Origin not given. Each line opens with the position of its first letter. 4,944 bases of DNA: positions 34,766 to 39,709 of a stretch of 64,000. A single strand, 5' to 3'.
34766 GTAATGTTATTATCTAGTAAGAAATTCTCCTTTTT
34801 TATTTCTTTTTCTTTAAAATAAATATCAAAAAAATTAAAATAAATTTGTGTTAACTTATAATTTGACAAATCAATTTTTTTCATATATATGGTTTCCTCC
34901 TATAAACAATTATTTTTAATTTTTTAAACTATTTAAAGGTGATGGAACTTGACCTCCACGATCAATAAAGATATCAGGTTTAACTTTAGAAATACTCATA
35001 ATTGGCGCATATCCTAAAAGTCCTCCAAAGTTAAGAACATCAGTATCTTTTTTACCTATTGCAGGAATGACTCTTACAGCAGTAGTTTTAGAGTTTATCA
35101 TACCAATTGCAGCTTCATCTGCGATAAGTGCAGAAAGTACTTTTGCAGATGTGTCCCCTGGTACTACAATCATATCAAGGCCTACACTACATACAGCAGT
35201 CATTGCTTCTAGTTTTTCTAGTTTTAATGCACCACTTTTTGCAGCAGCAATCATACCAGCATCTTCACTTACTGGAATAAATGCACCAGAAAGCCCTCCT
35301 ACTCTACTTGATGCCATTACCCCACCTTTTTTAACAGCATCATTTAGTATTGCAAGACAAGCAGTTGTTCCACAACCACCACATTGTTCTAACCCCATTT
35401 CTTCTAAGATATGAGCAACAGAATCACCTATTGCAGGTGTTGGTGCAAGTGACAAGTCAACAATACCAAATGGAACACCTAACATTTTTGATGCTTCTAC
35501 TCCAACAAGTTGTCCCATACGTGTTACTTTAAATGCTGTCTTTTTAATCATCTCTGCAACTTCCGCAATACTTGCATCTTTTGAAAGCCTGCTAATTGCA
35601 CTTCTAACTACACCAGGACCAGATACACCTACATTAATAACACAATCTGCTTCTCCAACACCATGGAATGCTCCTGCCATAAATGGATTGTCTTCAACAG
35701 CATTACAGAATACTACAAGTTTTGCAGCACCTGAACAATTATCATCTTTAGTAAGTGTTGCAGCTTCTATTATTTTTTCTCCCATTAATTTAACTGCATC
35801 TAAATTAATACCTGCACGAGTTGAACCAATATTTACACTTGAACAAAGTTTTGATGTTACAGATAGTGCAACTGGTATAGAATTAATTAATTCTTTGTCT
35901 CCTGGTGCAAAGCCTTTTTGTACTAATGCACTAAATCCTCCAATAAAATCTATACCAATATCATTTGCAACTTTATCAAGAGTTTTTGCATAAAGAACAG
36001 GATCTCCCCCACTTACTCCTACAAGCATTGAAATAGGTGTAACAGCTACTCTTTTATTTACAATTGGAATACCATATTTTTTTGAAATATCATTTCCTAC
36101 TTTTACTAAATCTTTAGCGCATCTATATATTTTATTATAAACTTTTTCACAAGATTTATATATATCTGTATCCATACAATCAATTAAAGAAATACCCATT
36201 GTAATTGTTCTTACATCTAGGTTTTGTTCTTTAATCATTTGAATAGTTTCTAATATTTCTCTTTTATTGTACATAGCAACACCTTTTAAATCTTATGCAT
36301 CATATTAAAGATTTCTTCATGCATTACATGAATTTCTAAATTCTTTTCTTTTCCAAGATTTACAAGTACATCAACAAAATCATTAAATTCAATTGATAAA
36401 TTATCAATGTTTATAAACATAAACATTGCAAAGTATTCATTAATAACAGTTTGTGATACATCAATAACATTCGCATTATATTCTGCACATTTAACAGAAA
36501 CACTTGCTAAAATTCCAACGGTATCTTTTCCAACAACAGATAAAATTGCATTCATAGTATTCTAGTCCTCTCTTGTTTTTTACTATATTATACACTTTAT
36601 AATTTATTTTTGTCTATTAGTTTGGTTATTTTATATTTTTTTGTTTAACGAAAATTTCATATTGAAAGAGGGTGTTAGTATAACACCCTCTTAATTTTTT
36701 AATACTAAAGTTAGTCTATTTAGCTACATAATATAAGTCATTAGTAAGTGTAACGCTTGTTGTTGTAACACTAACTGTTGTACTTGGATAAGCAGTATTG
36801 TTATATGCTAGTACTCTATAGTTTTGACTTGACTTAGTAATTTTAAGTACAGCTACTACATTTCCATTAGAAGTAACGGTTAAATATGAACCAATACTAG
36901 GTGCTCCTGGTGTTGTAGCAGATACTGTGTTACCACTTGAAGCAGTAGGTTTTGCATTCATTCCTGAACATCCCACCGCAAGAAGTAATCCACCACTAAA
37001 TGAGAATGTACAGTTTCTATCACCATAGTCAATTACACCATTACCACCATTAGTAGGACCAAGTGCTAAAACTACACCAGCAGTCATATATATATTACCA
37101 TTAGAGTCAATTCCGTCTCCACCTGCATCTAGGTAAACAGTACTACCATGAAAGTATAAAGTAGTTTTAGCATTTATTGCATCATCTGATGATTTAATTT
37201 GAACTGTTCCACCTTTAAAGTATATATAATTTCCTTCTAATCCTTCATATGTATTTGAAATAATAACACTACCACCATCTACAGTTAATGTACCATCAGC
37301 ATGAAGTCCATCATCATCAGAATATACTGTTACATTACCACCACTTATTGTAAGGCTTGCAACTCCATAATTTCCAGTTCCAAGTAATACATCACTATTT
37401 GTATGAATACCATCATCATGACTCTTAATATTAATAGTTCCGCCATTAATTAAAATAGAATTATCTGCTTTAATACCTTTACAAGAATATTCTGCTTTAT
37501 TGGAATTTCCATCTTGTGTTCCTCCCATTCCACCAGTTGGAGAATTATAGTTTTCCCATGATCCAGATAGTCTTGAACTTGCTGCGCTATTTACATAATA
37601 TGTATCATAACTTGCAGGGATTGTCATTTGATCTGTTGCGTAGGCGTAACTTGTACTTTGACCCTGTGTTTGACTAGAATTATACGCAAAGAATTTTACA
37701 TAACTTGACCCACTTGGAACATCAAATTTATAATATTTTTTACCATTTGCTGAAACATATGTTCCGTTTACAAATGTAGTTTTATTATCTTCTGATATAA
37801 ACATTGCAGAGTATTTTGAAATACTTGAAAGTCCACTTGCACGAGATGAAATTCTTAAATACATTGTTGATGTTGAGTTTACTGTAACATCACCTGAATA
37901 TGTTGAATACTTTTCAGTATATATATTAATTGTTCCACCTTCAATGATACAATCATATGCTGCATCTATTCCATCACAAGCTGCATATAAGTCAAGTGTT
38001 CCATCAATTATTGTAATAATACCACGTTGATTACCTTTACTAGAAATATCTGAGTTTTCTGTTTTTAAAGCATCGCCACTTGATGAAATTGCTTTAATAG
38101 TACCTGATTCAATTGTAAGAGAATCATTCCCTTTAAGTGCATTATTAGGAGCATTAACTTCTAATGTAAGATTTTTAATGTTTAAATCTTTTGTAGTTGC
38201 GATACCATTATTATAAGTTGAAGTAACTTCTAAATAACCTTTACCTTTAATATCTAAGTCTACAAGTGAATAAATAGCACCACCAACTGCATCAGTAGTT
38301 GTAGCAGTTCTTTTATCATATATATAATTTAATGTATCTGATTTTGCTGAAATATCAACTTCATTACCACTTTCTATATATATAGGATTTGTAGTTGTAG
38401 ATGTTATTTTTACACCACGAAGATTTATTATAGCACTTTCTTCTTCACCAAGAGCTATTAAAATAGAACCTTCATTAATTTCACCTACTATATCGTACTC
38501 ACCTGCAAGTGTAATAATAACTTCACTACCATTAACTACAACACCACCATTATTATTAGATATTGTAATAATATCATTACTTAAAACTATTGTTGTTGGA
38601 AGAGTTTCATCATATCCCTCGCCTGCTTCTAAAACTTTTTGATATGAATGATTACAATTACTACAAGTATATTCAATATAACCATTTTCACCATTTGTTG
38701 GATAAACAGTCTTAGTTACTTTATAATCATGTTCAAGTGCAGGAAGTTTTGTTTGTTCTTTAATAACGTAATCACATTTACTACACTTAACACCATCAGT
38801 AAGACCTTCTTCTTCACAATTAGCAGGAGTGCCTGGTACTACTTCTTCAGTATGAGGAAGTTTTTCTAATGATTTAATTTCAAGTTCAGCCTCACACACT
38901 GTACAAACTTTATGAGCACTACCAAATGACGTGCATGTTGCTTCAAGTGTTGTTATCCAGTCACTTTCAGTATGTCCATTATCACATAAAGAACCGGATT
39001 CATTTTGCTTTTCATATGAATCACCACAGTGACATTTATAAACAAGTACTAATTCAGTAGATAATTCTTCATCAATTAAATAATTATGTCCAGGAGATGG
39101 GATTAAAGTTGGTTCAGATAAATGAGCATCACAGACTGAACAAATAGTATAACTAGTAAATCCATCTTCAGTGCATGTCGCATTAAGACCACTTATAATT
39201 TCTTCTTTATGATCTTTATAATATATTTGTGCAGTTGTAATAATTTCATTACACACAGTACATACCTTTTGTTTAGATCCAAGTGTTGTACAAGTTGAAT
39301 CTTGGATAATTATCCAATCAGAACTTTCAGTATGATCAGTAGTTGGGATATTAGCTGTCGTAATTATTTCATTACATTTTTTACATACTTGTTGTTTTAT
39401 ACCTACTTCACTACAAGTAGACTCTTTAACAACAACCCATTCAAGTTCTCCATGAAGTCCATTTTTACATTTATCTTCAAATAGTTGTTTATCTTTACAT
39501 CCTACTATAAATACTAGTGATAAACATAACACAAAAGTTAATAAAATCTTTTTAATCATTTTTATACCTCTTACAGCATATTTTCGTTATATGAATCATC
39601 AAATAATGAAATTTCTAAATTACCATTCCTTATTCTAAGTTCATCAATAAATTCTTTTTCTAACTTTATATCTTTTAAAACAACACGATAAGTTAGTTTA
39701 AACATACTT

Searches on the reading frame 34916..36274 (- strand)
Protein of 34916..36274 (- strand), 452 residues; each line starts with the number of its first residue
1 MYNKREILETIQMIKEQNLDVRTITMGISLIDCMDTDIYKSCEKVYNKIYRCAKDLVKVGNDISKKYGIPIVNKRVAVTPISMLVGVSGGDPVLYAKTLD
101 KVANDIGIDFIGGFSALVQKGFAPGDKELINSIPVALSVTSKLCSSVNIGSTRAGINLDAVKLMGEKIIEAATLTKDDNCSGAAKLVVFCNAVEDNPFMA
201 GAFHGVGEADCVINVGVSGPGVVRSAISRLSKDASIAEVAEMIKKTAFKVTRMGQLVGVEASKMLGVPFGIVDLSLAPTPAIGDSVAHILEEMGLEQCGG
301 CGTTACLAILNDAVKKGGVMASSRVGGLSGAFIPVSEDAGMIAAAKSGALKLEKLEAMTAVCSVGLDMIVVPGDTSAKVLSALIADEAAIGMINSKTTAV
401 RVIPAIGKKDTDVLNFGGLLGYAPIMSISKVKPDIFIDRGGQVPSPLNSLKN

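Call 65: search_protein_families(library=pfam, proteins=[window:34916-36274:-], max_evalue=0.001)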
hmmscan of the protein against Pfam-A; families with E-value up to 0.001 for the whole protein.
window:34916-36274:- (452 aa): 1 family
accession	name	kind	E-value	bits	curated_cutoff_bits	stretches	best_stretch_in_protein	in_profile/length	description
PF05167.17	DUF711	-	4.9e-188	625.5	25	1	12-422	1-412/413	Uncharacterised ACR (DUF711)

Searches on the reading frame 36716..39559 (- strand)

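Call 65: search_protein_families(library=pfam, proteins=[window:36716-39559:-], max_evalue=0.001)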
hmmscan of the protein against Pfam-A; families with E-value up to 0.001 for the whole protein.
window:36716-39559:- (947 aa): 1 family
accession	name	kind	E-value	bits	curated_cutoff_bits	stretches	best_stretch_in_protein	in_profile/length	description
PF14262.12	Cthe_2159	-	1.2e-70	238.2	25.8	4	344-573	2-226/262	Carbohydrate-binding domain-containing protein Cthe_2159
